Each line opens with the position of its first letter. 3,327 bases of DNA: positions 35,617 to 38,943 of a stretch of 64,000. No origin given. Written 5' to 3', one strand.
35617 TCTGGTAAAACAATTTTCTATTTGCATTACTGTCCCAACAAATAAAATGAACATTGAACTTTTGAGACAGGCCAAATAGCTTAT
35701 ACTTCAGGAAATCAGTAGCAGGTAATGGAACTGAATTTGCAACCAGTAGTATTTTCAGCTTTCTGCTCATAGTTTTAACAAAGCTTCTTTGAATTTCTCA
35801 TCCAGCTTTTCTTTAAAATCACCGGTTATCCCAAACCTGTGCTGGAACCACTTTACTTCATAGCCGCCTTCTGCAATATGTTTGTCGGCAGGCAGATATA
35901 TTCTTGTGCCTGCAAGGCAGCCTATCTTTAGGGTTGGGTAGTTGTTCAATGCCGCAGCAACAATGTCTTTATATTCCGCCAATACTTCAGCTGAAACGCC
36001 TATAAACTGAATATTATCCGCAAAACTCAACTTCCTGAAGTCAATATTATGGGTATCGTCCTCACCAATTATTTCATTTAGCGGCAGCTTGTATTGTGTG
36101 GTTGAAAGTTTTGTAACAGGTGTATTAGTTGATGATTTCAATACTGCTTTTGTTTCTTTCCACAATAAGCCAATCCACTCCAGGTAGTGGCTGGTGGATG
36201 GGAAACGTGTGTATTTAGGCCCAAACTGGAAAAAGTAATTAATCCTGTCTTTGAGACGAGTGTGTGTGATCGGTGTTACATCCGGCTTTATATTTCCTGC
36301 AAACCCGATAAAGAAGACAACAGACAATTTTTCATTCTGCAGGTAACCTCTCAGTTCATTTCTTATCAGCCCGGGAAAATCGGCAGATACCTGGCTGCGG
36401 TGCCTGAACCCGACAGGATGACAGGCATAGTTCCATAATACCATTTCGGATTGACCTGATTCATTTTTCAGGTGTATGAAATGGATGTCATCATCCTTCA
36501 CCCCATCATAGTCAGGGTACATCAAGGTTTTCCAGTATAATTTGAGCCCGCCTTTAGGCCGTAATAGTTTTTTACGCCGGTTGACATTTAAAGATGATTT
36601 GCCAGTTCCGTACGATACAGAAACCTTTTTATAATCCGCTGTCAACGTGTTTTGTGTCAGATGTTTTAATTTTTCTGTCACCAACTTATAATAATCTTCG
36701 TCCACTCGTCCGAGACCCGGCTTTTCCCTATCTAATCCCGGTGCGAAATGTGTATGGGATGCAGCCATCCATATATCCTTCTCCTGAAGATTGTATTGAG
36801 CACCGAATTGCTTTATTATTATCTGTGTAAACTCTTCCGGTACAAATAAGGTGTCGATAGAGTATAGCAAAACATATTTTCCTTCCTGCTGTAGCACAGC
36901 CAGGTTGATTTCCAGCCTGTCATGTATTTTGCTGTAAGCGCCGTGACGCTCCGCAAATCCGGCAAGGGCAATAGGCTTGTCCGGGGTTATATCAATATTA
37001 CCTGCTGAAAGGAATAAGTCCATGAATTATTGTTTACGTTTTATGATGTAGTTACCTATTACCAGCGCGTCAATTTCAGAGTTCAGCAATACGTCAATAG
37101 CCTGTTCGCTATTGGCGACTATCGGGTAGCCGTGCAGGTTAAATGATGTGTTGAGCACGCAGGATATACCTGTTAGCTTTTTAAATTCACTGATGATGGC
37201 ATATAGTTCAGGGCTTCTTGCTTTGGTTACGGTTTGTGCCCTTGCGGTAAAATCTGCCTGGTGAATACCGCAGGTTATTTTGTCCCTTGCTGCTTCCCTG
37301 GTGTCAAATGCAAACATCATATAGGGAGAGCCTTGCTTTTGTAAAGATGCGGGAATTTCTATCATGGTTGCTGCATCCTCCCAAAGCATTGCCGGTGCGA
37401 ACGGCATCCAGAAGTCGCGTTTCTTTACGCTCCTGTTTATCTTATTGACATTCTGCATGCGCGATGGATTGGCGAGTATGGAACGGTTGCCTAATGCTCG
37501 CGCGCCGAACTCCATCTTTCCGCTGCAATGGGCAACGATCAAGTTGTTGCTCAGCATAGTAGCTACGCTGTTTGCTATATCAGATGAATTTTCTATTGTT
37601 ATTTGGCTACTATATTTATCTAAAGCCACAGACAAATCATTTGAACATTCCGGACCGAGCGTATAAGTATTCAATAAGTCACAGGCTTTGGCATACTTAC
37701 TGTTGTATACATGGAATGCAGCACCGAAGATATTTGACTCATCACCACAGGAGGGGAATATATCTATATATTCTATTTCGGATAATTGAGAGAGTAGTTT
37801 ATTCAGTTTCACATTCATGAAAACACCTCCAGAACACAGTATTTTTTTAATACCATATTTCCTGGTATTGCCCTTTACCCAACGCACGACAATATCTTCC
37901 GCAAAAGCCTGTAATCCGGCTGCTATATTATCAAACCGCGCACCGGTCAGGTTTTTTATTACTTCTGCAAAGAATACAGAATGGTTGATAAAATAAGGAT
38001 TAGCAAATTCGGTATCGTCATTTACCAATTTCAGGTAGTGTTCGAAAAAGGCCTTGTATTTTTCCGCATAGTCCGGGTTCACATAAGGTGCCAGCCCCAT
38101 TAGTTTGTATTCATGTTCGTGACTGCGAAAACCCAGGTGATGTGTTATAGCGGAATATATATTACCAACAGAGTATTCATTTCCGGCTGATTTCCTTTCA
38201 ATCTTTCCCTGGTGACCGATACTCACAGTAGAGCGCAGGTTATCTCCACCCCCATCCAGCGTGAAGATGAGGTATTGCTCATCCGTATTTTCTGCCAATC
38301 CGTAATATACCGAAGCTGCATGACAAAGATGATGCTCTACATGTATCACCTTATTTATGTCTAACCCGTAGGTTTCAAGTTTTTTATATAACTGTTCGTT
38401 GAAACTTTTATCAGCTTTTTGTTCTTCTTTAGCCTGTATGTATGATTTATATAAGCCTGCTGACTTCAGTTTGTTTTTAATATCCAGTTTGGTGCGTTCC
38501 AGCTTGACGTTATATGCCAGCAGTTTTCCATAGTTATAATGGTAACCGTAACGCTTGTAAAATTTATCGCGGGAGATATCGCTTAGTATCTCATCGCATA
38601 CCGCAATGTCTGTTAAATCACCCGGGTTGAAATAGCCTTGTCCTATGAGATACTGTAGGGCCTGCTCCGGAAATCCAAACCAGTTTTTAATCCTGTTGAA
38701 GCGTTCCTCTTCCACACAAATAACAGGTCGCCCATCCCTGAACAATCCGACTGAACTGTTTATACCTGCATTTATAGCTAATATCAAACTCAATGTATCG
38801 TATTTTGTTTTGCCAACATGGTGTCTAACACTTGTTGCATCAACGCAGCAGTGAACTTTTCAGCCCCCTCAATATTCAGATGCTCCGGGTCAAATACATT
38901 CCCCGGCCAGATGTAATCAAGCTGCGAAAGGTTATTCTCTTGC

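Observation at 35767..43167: Five contiguous non-glycosyltransferase tailoring enzymes inside the operon predict a heavily decorated polysaccharide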

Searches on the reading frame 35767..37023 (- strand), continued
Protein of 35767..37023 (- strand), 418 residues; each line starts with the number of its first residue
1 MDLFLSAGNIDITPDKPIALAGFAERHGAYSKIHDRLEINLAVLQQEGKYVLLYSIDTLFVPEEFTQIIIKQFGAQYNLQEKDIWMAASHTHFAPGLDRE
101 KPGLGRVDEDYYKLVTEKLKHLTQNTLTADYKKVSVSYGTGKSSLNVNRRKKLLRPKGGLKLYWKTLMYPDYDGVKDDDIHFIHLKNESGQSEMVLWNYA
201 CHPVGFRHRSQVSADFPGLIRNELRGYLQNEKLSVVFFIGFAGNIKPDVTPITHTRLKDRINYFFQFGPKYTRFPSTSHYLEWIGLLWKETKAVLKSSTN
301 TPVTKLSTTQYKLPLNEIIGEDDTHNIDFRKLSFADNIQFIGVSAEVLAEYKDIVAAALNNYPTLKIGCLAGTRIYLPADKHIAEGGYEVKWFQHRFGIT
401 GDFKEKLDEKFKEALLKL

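Call 34: predict_structure(alignment_id=A1)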
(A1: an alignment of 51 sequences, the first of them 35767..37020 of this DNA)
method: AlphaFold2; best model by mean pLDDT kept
length: 417 residues; sequences in the alignment: 51
mean_pLDDT: 96.0   pTM: 0.94
mean pLDDT of the five models: 96.0, 95.7, 95.5, 95.4, 95.1
residues with pLDDT >= 90: 385; 70-90: 32; 50-70: 0; < 50: 0
segments of 3 or more residues with pLDDT < 50: none
pLDDT, mean of each block of 10 residues (from residue 1): 98 95 87 98 98 98 98 98 98 94 89 98 98 98 97 92 96 97 98 98 94 98 98 98 97 98 97 97 98 98 98 96 96 95 98 95 96 94 88 84 96 97
secondary structure, 60 per line:
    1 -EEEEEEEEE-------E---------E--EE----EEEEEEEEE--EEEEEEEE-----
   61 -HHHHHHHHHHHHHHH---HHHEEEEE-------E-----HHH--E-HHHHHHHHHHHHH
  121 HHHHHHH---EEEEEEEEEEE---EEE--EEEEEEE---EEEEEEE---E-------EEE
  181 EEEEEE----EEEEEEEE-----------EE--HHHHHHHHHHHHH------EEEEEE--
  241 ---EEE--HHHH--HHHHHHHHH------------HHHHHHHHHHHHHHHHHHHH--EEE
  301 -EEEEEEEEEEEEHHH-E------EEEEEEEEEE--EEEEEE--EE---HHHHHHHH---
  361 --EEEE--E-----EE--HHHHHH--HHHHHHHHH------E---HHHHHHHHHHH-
elements in order: E2-10 E37-45 E48-55 H62-76 E83-87 H108-127 E131-141 E145-147 E150-156 E160-166 E178-186 E191-198 H214-226 E233-238 E244-246 H249-252 H255-263 H276-295 E298-300 E302-313 E325-334 E337-342 H350-357 E363-366 H379-384 H387-395 H406-416
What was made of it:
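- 35767..37023 (-): Short cytoplasmic neutral-ceramidase-fold protein, a putative Zn amidohydrolase (418 aa). AF2 model pLDDT 96 (call 34).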

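Call 38: fold_search(model_id=the predicted structure, library=pdb)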
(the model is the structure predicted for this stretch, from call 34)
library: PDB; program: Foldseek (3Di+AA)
matches with E <= 10: 731; with E <= 0.001: 4
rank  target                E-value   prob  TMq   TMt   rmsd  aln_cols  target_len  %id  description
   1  2zws                  1.2e-21  1.00  0.77  0.52   5.7       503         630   12  Crystal Structure Analysis of neutral ceramidase from Pseudomonas aeruginosa (released 2009-03-03)
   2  4wgk_A                2.1e-20  1.00  0.77  0.49   5.0       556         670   10  Crystal structure of human neutral ceramidase with Zn-bound phosphate (released 2015-07-08)
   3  2zxc_A                2.8e-20  1.00  0.72  0.49   6.1       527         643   12  Ceramidase complexed with C2 (released 2009-02-03)
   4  4wgk_B                3.2e-20  1.00  0.76  0.49   5.2       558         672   10  Crystal structure of human neutral ceramidase with Zn-bound phosphate (released 2015-07-08)
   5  6q9z_B                1.0e-03  0.28  0.15  0.10  19.1       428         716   10  Crystal structure of the pathological G167R variant of calcium-free human gelsolin, (released 2019-11-27)
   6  6jco_B                1.1e-03  0.25  0.13  0.10  20.6       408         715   11  Crystal structure of calcium free human gelsolin amyloid mutant D187N (released 2019-06-12)
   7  1d0n_A                1.8e-03  0.21  0.15  0.10  19.0       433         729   11  THE CRYSTAL STRUCTURE OF CALCIUM-FREE EQUINE PLASMA GELSOLIN. (released 1999-09-15)
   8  6jeg_B                2.5e-03  0.21  0.14  0.10  20.8       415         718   10  Crystal structure of calcium free human gelsolin amyloid mutant G167R (released 2019-06-12)
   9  6jeg_A                2.8e-03  0.18  0.14  0.10  20.1       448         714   10  Crystal structure of calcium free human gelsolin amyloid mutant G167R (released 2019-06-12)
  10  9jus_V                3.0e-03  0.12  0.11  0.07  36.6       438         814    9  Structure of villin bound to an actin trimer (released 2025-10-08)
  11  6jeh_B                4.0e-03  0.20  0.14  0.10  20.8       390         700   10  Crystal structure of calcium free human gelsolin amyloid mutant D187Y (released 2019-06-12)
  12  6qbf_A                5.0e-03  0.18  0.14  0.09  20.9       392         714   11  Crystal structure of the pathological D187N variant of calcium-free human gelsolin. (released 2019-11-27)
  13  9jus_v                5.3e-03  0.11  0.11  0.07  38.1       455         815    9  Structure of villin bound to an actin trimer (released 2025-10-08)
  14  7esz_C                5.7e-03  0.12  0.11  0.08  19.1       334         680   11  Crystal structure of the complex formed by Wolbachia cytoplasmic incompatibility factors CinA and CinB with Mn2+ from  (released 2021-11-10)
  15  2fh4_A                6.4e-03  0.15  0.13  0.15  19.5       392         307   11  C-terminal half of gelsolin soaked in EGTA at pH 8 (released 2006-06-13)
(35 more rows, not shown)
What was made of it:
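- On Neutral/alkaline ceramidase (PF04734): The next hits are noise (call 38).
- Sequence identity to ceramidases is 10-12% (call 38).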

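Call 56: find_encoding_contigs(protein=P0111, flank=8000, max_places=1)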
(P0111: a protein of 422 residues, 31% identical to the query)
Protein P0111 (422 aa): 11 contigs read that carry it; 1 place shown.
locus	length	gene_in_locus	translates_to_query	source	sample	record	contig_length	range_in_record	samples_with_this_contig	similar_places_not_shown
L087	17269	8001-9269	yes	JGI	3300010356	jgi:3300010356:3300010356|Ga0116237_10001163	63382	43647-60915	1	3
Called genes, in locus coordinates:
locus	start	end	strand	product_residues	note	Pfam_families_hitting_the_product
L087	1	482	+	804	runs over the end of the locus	PF13692:Glyco_trans_1_4 (weak), PF00534:Glycos_transf_1 (faint), PF13692:Glyco_trans_1_4 (weak)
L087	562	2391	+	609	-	PF13522:GATase_6, PF13537:GATase_7, PF12481:DUF3700 (weak), PF00733:Asn_synthase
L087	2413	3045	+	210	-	PF02585:PIG-L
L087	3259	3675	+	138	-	PF13366:PDDEXK_3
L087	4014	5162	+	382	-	PF13439:Glyco_transf_4, PF00534:Glycos_transf_1 (weak), PF13692:Glyco_trans_1_4 (weak)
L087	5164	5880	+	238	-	PF08889:WbqC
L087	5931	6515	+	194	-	-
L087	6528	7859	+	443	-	-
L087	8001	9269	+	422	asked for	-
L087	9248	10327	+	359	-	-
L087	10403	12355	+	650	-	-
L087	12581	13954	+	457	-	-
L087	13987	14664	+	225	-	PF01841:Transglut_core (weak)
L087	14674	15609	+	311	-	PF13489:Methyltransf_23, PF08241:Methyltransf_11 (weak), PF13649:Methyltransf_25 (weak)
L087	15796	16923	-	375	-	PF01041:DegT_DnrJ_EryC1, PF00155:Aminotran_1_2 (weak), PF00266:Aminotran_5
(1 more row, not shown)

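Call 57: find_encoding_contigs(protein=P0077, flank=8000, max_places=1)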
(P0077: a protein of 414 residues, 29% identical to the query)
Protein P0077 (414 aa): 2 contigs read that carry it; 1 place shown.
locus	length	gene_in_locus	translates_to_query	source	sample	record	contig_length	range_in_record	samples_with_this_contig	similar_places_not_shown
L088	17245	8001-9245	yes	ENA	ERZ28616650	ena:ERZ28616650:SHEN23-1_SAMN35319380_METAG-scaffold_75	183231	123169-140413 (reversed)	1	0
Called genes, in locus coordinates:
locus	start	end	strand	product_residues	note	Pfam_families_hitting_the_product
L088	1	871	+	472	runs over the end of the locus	PF13440:Polysacc_synt_3 (weak)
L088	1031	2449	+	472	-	PF13440:Polysacc_synt_3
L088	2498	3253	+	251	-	PF13489:Methyltransf_23, PF01209:Ubie_methyltran (weak), PF13847:Methyltransf_31, PF08241:Methyltransf_11, PF08242:Methyltransf_12, PF13649:Methyltransf_25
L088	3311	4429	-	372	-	PF13480:Acetyltransf_6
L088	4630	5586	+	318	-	PF02388:FemAB (faint), PF13480:Acetyltransf_6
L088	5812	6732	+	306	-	PF13480:Acetyltransf_6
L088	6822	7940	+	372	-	PF00155:Aminotran_1_2 (weak), PF01041:DegT_DnrJ_EryC1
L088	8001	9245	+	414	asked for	PF04734:Ceramidase_alk (weak)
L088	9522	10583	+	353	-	PF01408:GFO_IDH_MocA, PF03447:NAD_binding_3 (weak), PF22725:GFO_IDH_MocA_C3, PF02894:GFO_IDH_MocA_C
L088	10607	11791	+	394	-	PF13524:Glyco_trans_1_2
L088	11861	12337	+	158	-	PF00132:Hexapep, PF25087:GMPPB_C (faint), PF25084:LbH_EIF2B (faint), PF14602:Hexapep_2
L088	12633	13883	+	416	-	PF04932:Wzy_C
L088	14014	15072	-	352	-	PF00534:Glycos_transf_1, PF13692:Glyco_trans_1_4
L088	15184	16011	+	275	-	PF00459:Inositol_P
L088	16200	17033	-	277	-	PF03009:GDPD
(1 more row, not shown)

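Call 72: find_encoding_contigs(protein=P0055, flank=8000, max_places=1)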
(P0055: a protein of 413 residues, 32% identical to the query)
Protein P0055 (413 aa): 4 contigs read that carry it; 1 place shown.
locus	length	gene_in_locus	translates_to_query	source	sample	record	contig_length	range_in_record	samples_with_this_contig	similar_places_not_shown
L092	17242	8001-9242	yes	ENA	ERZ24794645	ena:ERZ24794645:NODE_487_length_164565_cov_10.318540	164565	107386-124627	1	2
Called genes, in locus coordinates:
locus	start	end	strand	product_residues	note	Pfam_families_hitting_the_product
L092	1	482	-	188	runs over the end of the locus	PF00551:Formyl_trans_N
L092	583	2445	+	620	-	PF02543:Carbam_trans_N, PF16861:Carbam_trans_C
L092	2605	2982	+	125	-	PF19588:SxtJ (weak)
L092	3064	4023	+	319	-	PF01073:3Beta_HSD (weak), PF01370:Epimerase, PF16363:GDP_Man_Dehyd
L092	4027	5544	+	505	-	PF08757:CotH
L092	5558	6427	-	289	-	-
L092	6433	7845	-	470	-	PF03062:MBOAT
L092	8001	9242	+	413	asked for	-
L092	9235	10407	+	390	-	PF13524:Glyco_trans_1_2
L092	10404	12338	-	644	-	PF26626:DUF8201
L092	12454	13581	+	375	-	-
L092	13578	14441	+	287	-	PF00535:Glycos_transf_2, PF10111:Glyco_tranf_2_2, PF13641:Glyco_tranf_2_3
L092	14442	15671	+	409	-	PF13439:Glyco_transf_4, PF13579:Glyco_trans_4_4 (weak), PF00534:Glycos_transf_1 (weak), PF13692:Glyco_trans_1_4 (weak), PF26337:Gtf3_C (weak)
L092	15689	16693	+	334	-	PF01073:3Beta_HSD, PF01370:Epimerase, PF02719:Polysacc_synt_2, PF04321:RmlD_sub_bind, PF07993:NAD_binding_4 (faint), PF13460:NAD_binding_10 (faint), PF16363:GDP_Man_Dehyd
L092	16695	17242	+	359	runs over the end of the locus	PF13692:Glyco_trans_1_4, PF00534:Glycos_transf_1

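Call 73: find_encoding_contigs(protein=P0059, flank=8000, max_places=1)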
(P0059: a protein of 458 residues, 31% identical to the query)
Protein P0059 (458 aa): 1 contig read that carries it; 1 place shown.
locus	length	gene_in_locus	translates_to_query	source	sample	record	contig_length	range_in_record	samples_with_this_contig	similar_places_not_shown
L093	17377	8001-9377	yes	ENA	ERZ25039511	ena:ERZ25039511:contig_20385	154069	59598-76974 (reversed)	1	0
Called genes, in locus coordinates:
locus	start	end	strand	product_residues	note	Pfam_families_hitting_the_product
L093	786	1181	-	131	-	PF04828:GFA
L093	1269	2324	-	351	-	PF00072:Response_reg, PF13487:HD_5, PF01966:HD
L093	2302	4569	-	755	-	PF00989:PAS, PF08448:PAS_4, PF13188:PAS_8 (weak), PF13426:PAS_9, PF08447:PAS_3, PF00512:HisKA (weak), PF02518:HATPase_c, PF00072:Response_reg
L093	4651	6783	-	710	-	PF00082:Peptidase_S8, PF11999:Ice_binding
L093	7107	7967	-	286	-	PF00196:GerE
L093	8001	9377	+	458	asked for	-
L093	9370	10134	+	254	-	PF00132:Hexapep (weak)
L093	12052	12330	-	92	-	-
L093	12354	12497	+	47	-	-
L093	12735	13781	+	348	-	-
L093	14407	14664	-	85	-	-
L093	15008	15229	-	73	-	-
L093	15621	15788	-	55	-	-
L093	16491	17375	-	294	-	-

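Call 80: find_encoding_contigs(protein=P0067, flank=9000, max_places=1)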
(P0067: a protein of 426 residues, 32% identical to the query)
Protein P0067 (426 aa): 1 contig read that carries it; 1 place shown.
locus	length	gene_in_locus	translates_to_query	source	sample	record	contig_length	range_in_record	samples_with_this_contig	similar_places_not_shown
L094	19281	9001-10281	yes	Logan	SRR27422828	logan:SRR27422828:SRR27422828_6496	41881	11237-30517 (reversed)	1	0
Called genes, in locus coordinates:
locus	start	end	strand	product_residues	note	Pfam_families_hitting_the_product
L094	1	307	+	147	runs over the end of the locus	PF04074:DUF386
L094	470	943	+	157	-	PF02357:NusG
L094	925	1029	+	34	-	-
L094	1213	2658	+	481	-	PF01943:Polysacc_synt, PF13440:Polysacc_synt_3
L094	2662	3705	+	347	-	PF07470:Glyco_hydro_88 (faint), PF07944:Beta-AFase-like_GH127_cat (faint), PF06662:C5-epim_C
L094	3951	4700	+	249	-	PF13578:Methyltransf_24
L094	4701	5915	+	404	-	PF00534:Glycos_transf_1, PF13692:Glyco_trans_1_4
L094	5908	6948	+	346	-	PF02388:FemAB (weak), PF13480:Acetyltransf_6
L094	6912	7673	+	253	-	PF01209:Ubie_methyltran, PF02353:CMAS, PF05891:Methyltransf_PK, PF13489:Methyltransf_23, PF05175:MTS, PF06325:PrmA, PF03848:TehB, PF13649:Methyltransf_25, +3 more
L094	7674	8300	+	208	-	PF02585:PIG-L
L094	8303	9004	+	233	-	PF08889:WbqC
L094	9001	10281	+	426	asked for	PF04734:Ceramidase_alk (faint)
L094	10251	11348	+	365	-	-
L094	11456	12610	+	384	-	PF13439:Glyco_transf_4, PF00534:Glycos_transf_1 (faint), PF13692:Glyco_trans_1_4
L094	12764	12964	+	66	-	-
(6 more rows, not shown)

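Call 81: find_encoding_contigs(protein=P0076, flank=9000, max_places=1)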
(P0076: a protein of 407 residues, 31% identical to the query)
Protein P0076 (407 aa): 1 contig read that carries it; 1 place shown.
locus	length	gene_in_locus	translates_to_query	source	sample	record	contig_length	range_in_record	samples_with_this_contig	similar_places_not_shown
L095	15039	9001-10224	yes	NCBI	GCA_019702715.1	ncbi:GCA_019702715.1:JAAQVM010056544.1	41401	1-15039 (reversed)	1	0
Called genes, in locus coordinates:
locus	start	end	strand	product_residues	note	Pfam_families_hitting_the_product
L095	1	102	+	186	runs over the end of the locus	-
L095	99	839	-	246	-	PF00535:Glycos_transf_2, PF13641:Glyco_tranf_2_3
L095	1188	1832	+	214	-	PF01370:Epimerase, PF04321:RmlD_sub_bind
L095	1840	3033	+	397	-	PF01370:Epimerase (weak), PF02719:Polysacc_synt_2, PF16363:GDP_Man_Dehyd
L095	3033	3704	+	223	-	PF02397:Bac_transf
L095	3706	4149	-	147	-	PF25084:LbH_EIF2B (weak), PF25087:GMPPB_C (weak), PF00132:Hexapep, PF14602:Hexapep_2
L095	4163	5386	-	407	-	PF13439:Glyco_transf_4, PF13579:Glyco_trans_4_4, PF00534:Glycos_transf_1, PF13692:Glyco_trans_1_4, PF13524:Glyco_trans_1_2 (weak)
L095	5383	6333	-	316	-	PF01073:3Beta_HSD, PF01370:Epimerase, PF02719:Polysacc_synt_2, PF04321:RmlD_sub_bind, PF07993:NAD_binding_4 (weak), PF16363:GDP_Man_Dehyd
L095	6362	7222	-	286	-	PF01209:Ubie_methyltran (weak), PF08241:Methyltransf_11, PF08242:Methyltransf_12, PF13489:Methyltransf_23, PF13649:Methyltransf_25, PF13847:Methyltransf_31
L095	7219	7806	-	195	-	PF00132:Hexapep, PF14602:Hexapep_2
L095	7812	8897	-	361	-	PF13524:Glyco_trans_1_2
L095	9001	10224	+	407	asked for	PF04734:Ceramidase_alk (weak)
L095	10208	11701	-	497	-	PF01943:Polysacc_synt (weak), PF13440:Polysacc_synt_3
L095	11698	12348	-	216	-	-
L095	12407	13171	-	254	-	PF05050:Methyltransf_21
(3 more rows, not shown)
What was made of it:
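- Five of seven distant homologs lie among DegT, GFO, hexapeptide, FemAB-like, PIG-L, WbqC and Wzx genes (calls 56, 57, 72, 80, 81).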

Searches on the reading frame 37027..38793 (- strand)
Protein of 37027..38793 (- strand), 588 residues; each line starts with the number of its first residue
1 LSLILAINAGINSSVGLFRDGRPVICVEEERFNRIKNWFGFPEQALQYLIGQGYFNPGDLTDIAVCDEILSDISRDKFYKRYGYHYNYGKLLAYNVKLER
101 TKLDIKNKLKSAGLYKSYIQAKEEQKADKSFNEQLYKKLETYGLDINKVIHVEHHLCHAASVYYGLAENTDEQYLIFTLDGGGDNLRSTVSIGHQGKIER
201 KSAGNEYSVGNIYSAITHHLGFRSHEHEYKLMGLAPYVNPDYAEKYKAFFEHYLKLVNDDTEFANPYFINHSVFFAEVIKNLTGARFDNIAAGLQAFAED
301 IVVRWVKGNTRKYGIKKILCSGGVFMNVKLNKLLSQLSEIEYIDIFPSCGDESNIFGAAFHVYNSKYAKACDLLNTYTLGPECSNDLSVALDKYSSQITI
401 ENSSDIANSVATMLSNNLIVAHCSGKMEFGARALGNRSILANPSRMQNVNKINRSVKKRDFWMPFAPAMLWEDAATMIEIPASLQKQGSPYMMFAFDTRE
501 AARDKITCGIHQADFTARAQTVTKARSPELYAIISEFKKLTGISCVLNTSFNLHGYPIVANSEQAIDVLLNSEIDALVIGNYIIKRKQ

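Call 3: search_protein_families(library=pfam, proteins=[window:37027-38793:-], max_evalue=0.01)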
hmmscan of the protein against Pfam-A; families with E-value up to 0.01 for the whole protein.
window:37027-38793:- (588 aa): 4 families
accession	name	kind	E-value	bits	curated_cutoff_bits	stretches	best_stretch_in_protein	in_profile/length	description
PF16861.10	Carbam_trans_C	-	7e-59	198.6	27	1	411-586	1-170/170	Carbamoyltransferase C-terminus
PF02543.21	Carbam_trans_N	-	2.5e-37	129.6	24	1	12-359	11-345/346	Carbamoyltransferase N-terminus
PF22521.2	HypF_C_2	-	2.4e-06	27.9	27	1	266-339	144-218/241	Carbamoyltransferase, Kae1-like Domain, second subdomain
PF00814.31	TsaD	-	0.001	19.3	24.8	1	147-340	83-243/264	tRNA N6-adenosine threonylcarbamoyltransferase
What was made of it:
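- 37027..38793 (-): NodU/CmcH/TobZ-family carbamoyltransferase (588 aa). Carbam_trans_N 129.6 bits and Carbam_trans_C 198.6 bits (call 3).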

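Call 4: search_protein_families(library=ncbifam, proteins=[window:37027-38793:-], max_evalue=0.01)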
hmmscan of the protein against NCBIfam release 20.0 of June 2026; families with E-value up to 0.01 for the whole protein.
window:37027-38793:- (588 aa): 4 families
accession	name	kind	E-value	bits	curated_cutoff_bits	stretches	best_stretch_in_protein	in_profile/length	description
NF041651.1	nodul_NodU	equivalog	7.4e-32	110.8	1000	1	257-562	240-533/556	nodulation protein NodU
TIGR00329.1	gcp_kae1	subfamily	2.2e-06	27.1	207.8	1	149-343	103-287/305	tRNA (adenosine(37)-N6)-threonylcarbamoyltransferase complex transferase subunit TsaD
TIGR00143.1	hypF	equivalog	0.00028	19.2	466.1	0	271-347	645-722/741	carbamoyltransferase HypF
TIGR03723.1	T6A_TsaD_YgjD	equivalog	0.00042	19.5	296.1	1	286-344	231-289/314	tRNA (adenosine(37)-N6)-threonylcarbamoyltransferase complex transferase subunit TsaD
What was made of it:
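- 37027..38793 (-): The NodU equivalog model scores only 110.8 bits against a cutoff of 1000 (call 4).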
